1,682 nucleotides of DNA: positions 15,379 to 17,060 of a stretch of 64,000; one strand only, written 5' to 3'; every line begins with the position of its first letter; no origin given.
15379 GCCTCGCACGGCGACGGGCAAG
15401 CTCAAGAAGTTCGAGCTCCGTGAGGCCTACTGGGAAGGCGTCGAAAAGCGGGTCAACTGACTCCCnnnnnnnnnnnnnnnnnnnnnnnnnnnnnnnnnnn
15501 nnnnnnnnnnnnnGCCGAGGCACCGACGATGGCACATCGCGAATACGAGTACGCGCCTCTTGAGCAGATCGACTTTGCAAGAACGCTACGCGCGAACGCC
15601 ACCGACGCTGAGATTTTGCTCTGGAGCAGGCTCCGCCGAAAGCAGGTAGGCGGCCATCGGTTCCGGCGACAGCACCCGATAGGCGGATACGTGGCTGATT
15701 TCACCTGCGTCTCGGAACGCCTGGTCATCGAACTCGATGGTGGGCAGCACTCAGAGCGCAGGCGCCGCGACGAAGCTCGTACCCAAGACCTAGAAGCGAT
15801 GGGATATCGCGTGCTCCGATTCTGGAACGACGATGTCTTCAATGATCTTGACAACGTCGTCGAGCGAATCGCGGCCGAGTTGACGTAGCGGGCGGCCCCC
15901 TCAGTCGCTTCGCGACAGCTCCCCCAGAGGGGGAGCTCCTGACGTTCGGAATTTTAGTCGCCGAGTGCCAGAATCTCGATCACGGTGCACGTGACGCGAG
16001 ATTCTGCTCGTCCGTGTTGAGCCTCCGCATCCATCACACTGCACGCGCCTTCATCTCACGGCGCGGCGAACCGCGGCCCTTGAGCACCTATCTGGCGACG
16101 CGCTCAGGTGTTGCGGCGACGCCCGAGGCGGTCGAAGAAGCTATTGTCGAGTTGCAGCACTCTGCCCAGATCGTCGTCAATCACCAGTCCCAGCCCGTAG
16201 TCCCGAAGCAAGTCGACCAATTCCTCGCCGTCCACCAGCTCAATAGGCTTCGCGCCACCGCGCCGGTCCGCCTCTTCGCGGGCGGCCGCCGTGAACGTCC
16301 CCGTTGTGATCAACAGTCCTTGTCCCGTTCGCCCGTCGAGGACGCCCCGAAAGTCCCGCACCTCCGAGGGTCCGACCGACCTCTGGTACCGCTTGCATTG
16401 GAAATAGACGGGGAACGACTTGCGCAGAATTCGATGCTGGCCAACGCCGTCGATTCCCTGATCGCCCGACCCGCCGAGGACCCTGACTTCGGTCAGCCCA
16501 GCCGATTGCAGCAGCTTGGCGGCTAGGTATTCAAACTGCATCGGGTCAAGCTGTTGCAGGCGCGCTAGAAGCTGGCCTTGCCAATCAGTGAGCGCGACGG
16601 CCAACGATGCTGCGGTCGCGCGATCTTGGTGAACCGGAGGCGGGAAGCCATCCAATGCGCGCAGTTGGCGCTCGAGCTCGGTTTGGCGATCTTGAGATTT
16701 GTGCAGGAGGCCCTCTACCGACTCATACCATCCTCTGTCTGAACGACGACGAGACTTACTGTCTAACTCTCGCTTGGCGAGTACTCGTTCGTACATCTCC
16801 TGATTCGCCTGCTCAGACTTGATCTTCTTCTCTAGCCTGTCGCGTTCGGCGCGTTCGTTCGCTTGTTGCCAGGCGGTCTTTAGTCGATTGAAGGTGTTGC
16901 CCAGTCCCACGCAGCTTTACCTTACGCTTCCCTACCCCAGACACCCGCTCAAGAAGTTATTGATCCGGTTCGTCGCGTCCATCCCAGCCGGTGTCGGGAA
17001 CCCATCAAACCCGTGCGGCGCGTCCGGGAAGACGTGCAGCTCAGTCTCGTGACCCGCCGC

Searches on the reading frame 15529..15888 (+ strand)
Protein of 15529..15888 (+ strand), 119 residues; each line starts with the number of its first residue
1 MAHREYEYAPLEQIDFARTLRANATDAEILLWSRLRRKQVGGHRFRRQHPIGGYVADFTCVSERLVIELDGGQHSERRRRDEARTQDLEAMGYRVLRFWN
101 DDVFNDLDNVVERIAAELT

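Call 10: search_protein_families(library=pfam, proteins=[window:15529-15888:+])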
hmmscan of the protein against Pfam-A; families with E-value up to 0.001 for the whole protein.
window:15529-15888:+ (119 aa): 2 families
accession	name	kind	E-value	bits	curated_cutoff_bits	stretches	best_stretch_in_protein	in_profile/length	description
PF04480.18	DUF559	-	4e-41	139.7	20.6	1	14-118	4-108/109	Protein of unknown function (DUF559)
PF18741.7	MTES_1575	-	3.6e-11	43.4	38.2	1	42-118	13-96/96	REase_MTES_1575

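Call 15: find_encoding_contigs(protein=window:15529-15888:+, flank=3000, max_places=10)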
Protein window:15529-15888:+ (119 aa): no gene with exactly this product is on record in the collection.

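Call 20: find_related_loci(query=window:15529-15885:+, collection=metagenome_contigs, flank=3000)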
Query window:15529-15885:+ (119 aa) in metagenome_contigs; peptide patterns used: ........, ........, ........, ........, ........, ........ (x = any residue, [..] = any of these).
600 stretches matched a pattern (row limit reached: there are more); 568 encode a relative of the query (tblastn E <= 1e-3); the best 80 are kept; 80 distinct loci.
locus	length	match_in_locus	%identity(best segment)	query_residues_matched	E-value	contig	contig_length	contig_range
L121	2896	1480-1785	63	17-118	6e-41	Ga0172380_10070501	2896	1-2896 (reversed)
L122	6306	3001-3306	58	17-118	1e-38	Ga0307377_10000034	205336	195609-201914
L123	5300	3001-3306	58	17-118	3e-37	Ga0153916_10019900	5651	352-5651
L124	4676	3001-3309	57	17-119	9e-37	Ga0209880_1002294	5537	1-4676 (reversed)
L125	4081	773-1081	57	17-119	9e-37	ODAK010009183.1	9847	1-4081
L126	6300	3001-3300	56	15-114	2e-36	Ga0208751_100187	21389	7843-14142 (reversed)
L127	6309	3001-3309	56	17-119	3e-36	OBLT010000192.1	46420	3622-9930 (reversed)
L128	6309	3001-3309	58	12-114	4e-36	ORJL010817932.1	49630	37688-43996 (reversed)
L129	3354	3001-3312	61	17-118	4e-36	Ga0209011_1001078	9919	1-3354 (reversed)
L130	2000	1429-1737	59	17-119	2e-35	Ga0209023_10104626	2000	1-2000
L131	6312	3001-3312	56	15-118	2e-35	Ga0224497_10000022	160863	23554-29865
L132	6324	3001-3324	56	14-119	2e-35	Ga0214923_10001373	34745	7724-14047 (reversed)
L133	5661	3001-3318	56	11-116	1e-35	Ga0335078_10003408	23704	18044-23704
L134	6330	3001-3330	55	7-114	1e-34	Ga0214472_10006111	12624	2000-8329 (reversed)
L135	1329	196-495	57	13-112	2e-35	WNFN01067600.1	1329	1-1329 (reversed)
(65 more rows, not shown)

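Call 57: search_solved_structures(query=window:15529-15885:+, max_evalue=1, show_alignments=2)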
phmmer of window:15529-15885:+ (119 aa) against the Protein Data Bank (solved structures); distinct sequences matched with E-value up to 1: 2.
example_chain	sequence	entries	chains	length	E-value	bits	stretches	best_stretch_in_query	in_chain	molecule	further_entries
3hrl_A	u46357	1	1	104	5.7e-26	94.1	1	25-114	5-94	Endonuclease-Like Protein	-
3r3p_A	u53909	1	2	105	0.00064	23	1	48-114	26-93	Mobile intron protein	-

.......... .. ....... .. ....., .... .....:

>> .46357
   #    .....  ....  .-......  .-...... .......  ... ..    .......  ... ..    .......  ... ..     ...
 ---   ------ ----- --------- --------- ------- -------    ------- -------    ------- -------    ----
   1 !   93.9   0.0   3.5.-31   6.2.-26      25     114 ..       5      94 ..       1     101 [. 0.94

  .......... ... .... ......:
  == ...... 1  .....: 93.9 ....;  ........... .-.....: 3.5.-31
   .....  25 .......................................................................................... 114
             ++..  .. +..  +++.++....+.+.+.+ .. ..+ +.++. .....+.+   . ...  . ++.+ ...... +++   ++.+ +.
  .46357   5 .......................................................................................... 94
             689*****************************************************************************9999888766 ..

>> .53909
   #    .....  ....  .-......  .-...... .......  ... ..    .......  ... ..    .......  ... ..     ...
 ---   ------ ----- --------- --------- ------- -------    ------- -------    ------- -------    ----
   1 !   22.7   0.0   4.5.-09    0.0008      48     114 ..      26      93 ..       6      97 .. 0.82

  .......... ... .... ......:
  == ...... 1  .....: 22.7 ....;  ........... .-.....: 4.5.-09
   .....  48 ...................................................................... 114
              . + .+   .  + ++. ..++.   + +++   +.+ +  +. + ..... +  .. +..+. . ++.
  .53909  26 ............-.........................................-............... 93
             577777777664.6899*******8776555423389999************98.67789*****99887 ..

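Call 81: search_protein_families(library=padloc, proteins=[window:15529-15885:+], max_evalue=0.01)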
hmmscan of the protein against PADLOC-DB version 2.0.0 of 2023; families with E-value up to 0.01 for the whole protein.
window:15529-15885:+ (119 aa): 4 families
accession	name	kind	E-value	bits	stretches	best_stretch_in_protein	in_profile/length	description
PDLC02194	Hhe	-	0.0001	17.6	1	55-116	1713-1778/1911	-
PDLC03678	HEase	-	0.00011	20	1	48-114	187-254/266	homing endonuclease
PDLC05009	PDC-S37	-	0.00022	17.1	1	65-117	1282-1337/1550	-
PDLC02868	DpdF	-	0.0059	12.3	1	57-103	85-133/1078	DpdF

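Call 82: search_protein_families(library=ncbifam, proteins=[window:15529-15885:+], max_evalue=0.01)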
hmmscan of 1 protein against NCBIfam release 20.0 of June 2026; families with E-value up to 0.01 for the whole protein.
window:15529-15885:+ (119 aa): 4 families
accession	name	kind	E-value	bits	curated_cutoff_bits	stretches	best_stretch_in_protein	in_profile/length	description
NF007294.0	PRK09767.1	equivalog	1.2e-27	96.3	218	1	16-118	8-110/117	DUF559 domain-containing protein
NF058533.1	antiphage_ProA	equivalog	0.00053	17.5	1500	1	65-118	1647-1703/1903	anti-phage protein ProA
NF042953.1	Hhe_antiphage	equivalog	0.00084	16.8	2000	1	67-118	1626-1680/1797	DUF4011 domain-containing anti-phage protein Hhe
TIGR00632.1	vsr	subfamily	0.0069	16.7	97.85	0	78-101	95-118/119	DNA mismatch endonuclease Vsr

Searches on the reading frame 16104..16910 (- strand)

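Call 10: search_protein_families(library=pfam, proteins=[window:16104-16910:-])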
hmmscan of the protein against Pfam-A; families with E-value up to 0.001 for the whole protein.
window:16104-16910:- (268 aa): 3 families
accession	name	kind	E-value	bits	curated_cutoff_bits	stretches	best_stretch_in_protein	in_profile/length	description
PF04471.18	Mrr_cat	-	7.9e-31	107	21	1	118-235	1-115/115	Restriction endonuclease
PF22722.2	NA-iREase1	-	3e-11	43.7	27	1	147-233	21-106/106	NACHT-associated inactive Restriction Endonuclease 1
PF10356.15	RRG7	-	2.1e-07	30.9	22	0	126-161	9-45/185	Required for respiratory growth protein 7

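Call 81: search_protein_families(library=padloc, proteins=[window:16104-16907:-], max_evalue=0.01)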
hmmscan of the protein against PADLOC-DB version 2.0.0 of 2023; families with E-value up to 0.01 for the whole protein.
window:16104-16907:- (267 aa): 9 families
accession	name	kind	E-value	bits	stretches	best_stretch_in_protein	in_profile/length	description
PDLC04796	PDC-S02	-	9.2e-25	85.4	1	110-261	233-382/390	-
PDLC04806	PDC-S02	-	3.8e-22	77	1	107-237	172-303/324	-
PDLC03657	mREase_IV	-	1.4e-18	65.3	1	110-259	162-315/317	Type IV methyl-directed restriction enzyme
PDLC04819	PDC-S02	-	3.3e-15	54.1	1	115-237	191-309/334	-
PDLC03663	mREase_IV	-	2.7e-08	30.9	1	117-237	409-526/544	Type IV methyl-directed restriction enzyme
PDLC03852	LmuA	-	2.6e-07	28.9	1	114-186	12-88/336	-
PDLC03203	mREase_II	-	2.1e-05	21.9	1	121-239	253-376/393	Type II methyl-directed restriction enzyme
PDLC04815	PDC-S02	-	0.00031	18.2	1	123-232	208-316/346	-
PDLC02416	Aga_REase-TIR-PNTD1-PNTD2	-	0.00041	17.1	1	117-178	5-62/572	Class I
